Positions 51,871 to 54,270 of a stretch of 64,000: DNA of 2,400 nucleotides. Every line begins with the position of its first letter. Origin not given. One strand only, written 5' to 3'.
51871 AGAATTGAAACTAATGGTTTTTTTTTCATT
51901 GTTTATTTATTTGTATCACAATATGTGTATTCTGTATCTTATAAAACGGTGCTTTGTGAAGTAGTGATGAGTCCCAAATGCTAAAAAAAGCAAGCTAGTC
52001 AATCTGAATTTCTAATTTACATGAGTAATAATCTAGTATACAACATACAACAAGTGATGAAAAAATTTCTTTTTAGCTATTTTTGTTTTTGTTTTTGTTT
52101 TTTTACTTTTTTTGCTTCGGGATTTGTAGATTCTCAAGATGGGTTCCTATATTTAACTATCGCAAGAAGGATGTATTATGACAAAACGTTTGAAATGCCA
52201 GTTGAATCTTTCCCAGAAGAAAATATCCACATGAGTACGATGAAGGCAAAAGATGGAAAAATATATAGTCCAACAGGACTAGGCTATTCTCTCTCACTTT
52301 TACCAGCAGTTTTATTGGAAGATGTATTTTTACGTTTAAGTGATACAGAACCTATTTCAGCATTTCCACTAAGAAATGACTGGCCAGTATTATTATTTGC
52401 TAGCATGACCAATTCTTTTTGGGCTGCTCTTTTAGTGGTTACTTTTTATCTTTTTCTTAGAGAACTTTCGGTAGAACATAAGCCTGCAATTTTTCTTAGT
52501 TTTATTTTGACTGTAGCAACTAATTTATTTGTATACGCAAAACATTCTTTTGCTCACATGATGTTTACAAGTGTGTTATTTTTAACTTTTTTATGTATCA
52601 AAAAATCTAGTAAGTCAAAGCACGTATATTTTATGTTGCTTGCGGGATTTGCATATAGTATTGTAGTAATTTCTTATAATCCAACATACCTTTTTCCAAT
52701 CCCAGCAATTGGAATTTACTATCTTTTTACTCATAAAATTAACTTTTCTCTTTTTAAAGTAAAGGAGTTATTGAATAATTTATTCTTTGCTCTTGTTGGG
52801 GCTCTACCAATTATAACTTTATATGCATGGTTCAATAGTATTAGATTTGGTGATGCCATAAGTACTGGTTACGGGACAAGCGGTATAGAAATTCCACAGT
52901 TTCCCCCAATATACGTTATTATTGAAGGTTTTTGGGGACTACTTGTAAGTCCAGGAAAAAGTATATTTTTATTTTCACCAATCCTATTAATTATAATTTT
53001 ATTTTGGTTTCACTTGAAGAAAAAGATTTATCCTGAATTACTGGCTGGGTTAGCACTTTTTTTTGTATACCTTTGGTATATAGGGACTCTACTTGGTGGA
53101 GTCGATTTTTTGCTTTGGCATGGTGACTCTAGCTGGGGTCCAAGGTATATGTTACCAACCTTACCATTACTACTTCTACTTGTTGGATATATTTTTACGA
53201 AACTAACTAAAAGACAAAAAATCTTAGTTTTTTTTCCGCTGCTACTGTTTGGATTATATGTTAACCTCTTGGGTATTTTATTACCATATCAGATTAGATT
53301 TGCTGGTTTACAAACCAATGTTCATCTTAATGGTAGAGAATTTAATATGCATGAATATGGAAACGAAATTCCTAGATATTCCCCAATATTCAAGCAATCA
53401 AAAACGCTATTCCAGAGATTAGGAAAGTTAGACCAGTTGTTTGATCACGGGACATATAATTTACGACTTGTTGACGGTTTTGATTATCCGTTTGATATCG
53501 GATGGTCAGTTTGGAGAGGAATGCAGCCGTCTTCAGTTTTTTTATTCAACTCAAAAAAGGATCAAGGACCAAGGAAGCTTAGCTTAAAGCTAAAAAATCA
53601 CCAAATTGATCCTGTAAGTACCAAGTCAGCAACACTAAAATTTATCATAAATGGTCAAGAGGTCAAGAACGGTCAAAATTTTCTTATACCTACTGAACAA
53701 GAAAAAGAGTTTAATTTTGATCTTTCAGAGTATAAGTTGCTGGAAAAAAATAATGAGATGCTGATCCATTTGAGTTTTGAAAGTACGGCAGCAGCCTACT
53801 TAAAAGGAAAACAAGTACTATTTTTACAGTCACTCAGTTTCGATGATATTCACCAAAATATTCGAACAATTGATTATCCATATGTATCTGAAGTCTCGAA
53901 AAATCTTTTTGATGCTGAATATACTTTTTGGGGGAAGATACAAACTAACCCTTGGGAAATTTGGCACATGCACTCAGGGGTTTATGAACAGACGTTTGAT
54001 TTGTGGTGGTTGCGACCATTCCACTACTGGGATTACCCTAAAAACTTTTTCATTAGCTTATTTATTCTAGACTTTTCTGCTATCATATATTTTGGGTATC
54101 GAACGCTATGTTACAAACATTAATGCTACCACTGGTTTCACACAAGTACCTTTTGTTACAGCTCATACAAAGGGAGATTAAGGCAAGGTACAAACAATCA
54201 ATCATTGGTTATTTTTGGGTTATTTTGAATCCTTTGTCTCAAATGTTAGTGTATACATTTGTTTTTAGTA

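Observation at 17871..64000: A 46-kb glycoconjugate locus with an unusual concentration of GT-C-fold membrane glycosyltransferases and both Wzx/Wzy-type and ABC-type export machinery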

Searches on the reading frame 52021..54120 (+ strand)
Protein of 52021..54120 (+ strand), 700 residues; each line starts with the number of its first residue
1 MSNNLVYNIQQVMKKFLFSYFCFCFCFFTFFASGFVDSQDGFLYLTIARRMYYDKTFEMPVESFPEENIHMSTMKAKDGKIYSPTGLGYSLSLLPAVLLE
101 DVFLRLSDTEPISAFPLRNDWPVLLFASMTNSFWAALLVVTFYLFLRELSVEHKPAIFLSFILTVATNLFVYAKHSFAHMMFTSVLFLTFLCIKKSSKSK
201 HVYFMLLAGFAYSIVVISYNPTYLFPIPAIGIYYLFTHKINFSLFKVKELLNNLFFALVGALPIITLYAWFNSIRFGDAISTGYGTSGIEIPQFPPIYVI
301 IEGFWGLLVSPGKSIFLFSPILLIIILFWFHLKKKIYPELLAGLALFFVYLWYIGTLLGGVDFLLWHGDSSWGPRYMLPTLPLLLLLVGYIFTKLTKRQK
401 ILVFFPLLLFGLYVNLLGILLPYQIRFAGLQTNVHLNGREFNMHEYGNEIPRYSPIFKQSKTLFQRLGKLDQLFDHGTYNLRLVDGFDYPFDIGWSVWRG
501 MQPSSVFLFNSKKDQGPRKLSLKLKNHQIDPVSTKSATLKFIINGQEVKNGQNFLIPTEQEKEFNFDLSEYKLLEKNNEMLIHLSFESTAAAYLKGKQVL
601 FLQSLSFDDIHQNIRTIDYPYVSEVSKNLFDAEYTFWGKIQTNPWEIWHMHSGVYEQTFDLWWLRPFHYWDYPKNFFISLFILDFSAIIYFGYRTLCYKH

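Call 5: search_protein_families(library=pfam, proteins=[window:52021-54120:+], max_evalue=0.01)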
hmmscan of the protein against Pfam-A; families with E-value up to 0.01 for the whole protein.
window:52021-54120:+ (700 aa): 0 families

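Call 14: search_solved_structures(query=window:52021-54120:+, max_evalue=10)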
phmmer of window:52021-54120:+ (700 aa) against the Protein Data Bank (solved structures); distinct sequences matched with E-value up to 10: 1.
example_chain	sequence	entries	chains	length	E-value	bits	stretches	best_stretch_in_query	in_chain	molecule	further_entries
3voq_A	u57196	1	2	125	0.86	11.2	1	526-592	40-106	Target of rapamycin complex 2 subunit MAPKAP1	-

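Call 15: search_protein_families(library=ncbifam, proteins=[window:52021-54120:+], max_evalue=1)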
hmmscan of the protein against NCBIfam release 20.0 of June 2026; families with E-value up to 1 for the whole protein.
window:52021-54120:+ (700 aa): 1 family
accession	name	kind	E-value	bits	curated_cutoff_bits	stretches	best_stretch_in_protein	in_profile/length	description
NF047440.1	LA3751_2_3_fam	subfamily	2.8e-10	39.6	200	1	131-420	105-387/460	LA_3751/LA_3752 family putative glycosyltransferase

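Call 49: search_protein_families(library=pfam, alignment_id=A4, max_evalue=1)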
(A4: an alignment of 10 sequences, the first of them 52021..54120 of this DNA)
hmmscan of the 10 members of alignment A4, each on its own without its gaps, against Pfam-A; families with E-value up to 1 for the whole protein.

A. member 1, window:52021-54120:+ (700 aa): 0 families

B. families by the number of members that match (of 10 scanned): 4 families
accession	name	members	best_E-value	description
PF13231.12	PMT_2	5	5.8e-08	Dolichyl-phosphate-mannose-protein mannosyltransferase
PF02366.24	PMT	2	5.5e-06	Dolichyl-phosphate-mannose-protein mannosyltransferase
PF22865.1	MgtS-like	1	0.069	Small protein MgtS-like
PF20737.2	Glyco_hydro127C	1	0.25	Glycoside hydrolase family 127 C-terminal domain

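Call 51: search_solved_structures(query=A4, max_evalue=10)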
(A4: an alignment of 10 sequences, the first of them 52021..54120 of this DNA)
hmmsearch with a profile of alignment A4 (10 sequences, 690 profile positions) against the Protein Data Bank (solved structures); distinct sequences matched with E-value up to 10: 2.
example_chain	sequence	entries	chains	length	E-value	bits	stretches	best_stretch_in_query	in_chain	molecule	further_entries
3elg_A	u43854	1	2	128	1.4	10.5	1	449-493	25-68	uncharacterized periplasmic protein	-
1snd_A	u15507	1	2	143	2.8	9.5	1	442-525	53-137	STAPHYLOCOCCAL NUCLEASE DIMER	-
